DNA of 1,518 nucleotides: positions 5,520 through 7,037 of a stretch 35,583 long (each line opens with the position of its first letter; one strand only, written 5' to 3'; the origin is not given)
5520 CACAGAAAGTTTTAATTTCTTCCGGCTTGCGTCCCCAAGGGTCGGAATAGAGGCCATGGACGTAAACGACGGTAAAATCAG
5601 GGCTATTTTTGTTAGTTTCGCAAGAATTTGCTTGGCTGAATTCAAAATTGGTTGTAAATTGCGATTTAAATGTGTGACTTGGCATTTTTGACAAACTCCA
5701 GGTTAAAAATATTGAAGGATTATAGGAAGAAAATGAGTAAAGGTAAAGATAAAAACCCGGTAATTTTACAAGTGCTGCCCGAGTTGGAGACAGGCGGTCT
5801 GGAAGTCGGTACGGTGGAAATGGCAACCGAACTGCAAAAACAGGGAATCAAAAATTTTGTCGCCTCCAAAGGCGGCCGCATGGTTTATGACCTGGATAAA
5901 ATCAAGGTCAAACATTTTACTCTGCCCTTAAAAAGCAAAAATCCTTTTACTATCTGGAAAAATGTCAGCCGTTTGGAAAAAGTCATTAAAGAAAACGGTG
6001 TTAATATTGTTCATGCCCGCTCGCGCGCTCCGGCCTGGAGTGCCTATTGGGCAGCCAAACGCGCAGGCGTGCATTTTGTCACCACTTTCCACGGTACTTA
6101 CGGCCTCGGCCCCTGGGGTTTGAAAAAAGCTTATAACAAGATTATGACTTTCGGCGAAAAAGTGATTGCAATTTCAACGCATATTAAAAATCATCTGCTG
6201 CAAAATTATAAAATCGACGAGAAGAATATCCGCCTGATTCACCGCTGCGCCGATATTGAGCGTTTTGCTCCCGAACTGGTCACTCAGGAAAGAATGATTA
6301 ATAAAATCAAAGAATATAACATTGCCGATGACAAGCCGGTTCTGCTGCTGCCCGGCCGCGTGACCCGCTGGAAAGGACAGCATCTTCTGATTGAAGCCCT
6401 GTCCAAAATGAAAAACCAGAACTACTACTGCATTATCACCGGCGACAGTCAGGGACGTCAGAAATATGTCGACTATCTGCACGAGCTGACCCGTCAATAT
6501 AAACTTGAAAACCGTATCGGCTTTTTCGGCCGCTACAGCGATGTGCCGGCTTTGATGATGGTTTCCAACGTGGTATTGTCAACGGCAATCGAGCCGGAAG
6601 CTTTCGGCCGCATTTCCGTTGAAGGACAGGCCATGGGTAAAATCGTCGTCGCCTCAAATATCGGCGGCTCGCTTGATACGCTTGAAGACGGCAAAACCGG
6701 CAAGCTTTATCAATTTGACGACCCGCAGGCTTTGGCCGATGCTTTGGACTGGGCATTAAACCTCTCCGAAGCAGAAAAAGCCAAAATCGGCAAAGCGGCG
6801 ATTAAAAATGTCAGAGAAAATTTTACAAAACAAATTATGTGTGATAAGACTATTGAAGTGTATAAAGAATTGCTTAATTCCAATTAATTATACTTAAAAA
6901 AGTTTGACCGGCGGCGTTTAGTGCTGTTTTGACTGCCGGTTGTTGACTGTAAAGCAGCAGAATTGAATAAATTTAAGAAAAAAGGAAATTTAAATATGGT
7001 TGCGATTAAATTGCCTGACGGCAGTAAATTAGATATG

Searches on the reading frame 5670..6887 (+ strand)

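Call 4: search_protein_families(library=pfam, proteins=[window:5670-6887:+], max_evalue=0.1)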
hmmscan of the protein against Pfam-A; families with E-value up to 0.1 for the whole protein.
window:5670-6887:+ (405 aa): 5 families
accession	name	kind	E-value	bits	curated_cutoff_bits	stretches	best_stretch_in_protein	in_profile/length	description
PF00534.26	Glycos_transf_1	-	2.2e-31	109.2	26.4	1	212-378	5-170/172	Glycosyl transferases group 1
PF13439.12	Glyco_transf_4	-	3e-26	92.9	28.5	1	42-198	2-170/170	Glycosyltransferase Family 4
PF13692.12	Glyco_trans_1_4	-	3.1e-21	76.5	27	1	223-363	2-140/142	Glycosyl transferases group 1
PF13579.12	Glyco_trans_4_4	-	3.2e-10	41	29.7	1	42-191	1-156/158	Glycosyl transferase 4-like domain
PF13524.12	Glyco_trans_1_2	-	0.033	14.6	25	1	252-386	15-134/144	Glycosyl transferase-like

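Call 73: search_protein_families(library=ncbifam, proteins=[window:5733-6887:+], max_evalue=0.001)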
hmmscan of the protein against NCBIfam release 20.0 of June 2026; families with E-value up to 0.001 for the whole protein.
window:5733-6887:+ (384 aa): 31 families (the best 25 are shown)
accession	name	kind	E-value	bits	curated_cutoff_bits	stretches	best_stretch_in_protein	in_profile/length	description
TIGR03088.1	stp2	hypoth_equivalog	7.9e-33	114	409.05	1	9-381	2-374/374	TIGR03088 family PEP-CTERM/XrtA system glycosyltransferase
TIGR02149.1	glgA_Coryne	subfamily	6.5e-28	97.9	302.4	1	27-380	22-390/391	glycogen synthase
TIGR03999.1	thiol_BshA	equivalog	4.4e-27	95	273.7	1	58-381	54-374/375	N-acetyl-alpha-D-glucosaminyl L-malate synthase BshA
TIGR03449.1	mycothiol_MshA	equivalog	2.4e-25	89.3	462.5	1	136-381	160-404/406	D-inositol-3-phosphate glycosyltransferase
TIGR04063.1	stp3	hypoth_equivalog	1.7e-18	66.7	442.05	1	136-381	153-396/397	TIGR04063 family PEP-CTERM/XrtA system glycosyltransferase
NF046085.1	XrtY_assoc_Gly1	equivalog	6.8e-18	64.7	400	1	54-382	62-386/387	XrtY-associated glycosyltransferase XYAG1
NF041876.1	EPS_EpsE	equivalog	2.7e-16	59.8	400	1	78-368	102-384/389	exopolysaccharide biosynthesis GT4 family glycosyltransferase EpsE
NF053787.1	GlcN_PG_synth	equivalog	1.7e-14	53.5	480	1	83-381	76-360/361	N-acetylglucosaminyl phosphatidylglycerol synthase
NF050063.1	ProtGlycPglJ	equivalog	1.3e-13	50.9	500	1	143-374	147-360/363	N-acetylgalactosamine-N,N'-diacetylbacillosaminyl-diphospho-undecaprenol 4-alpha-N-acetylgalactosaminyltransferase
TIGR02095.1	glgA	subfamily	1.3e-13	50.4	328.45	1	197-380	288-477/477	glycogen/starch synthase, ADP-glucose type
NF038295.1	EPS_HpsP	equivalog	1.8e-12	47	550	1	189-381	195-388/388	hormogonium polysaccharide biosynthesis glycosyltransferase HpsP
NF012028.0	PRK15484.1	subfamily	1.5e-11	44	618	1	143-375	142-373/380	lipopolysaccharide N-acetylglucosaminyltransferase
TIGR04157.1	glyco_rSAM_CFB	subfamily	2.1e-11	43.4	400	1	134-376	163-405/406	TIGR04157 family glycosyltransferase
TIGR04047.1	MSMEG_0565_glyc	hypoth_equivalog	3.1e-11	43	259.85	1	25-378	16-372/373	MSMEG_0565 family glycosyltransferase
NF038229.1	Glyco4_Geo_Pelo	equivalog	7.6e-11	41.6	400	1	91-381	60-337/338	GPMC system family 4 glycosyltransferase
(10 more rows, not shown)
